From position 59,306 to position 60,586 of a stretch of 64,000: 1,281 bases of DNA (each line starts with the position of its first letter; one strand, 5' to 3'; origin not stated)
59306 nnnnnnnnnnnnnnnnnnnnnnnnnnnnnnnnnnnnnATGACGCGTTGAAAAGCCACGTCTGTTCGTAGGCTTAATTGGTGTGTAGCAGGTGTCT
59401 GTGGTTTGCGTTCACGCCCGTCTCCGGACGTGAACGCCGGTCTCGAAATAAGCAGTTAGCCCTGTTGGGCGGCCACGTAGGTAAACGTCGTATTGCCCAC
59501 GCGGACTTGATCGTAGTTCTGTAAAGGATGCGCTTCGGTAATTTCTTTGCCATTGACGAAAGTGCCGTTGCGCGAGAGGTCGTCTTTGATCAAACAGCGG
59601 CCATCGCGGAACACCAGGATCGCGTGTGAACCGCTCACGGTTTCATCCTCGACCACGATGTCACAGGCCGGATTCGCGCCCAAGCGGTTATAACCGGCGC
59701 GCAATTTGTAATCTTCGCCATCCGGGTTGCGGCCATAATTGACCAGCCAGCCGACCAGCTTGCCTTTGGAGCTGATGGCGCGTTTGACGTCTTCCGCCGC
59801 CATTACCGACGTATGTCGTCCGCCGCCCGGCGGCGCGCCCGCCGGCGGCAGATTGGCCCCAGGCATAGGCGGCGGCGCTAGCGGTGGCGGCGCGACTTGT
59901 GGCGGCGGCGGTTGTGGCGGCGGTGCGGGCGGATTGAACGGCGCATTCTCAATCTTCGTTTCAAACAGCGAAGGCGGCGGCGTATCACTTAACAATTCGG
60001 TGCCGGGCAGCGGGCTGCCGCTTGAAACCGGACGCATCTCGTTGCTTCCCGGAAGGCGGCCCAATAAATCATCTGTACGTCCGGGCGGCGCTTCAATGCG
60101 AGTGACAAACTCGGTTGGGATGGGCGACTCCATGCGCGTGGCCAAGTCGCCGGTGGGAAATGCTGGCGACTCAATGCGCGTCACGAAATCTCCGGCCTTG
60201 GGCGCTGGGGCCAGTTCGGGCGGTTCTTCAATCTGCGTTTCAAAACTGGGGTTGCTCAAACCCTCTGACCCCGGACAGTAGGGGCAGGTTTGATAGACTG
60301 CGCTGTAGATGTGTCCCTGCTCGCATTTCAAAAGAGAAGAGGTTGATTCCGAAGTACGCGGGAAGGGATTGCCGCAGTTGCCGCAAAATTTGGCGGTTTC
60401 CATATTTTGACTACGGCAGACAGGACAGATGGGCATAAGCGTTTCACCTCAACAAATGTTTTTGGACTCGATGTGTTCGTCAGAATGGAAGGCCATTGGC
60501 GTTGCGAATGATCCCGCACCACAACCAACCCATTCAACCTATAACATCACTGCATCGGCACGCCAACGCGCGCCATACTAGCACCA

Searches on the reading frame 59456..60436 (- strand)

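Call 56: search_protein_families(library=pfam, proteins=[window:59456-60436:-], max_evalue=0.01)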
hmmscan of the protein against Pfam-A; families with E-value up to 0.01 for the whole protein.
window:59456-60436:- (326 aa): 4 families
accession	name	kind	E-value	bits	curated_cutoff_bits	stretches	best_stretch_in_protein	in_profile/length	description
PF00498.31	FHA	-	5.5e-16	59.2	20.7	1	251-314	2-67/67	FHA domain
PF16697.10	Yop-YscD_cpl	-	2.9e-15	56.7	33.2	1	239-322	8-92/94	Inner membrane component of T3SS, cytoplasmic domain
PF13240.11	Zn_Ribbon_1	-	8.7e-05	22.6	25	1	4-25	2-23/23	zinc-ribbon domain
PF12773.13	DZR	-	0.00087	19.8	27.3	1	4-54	1-44/45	Double zinc ribbon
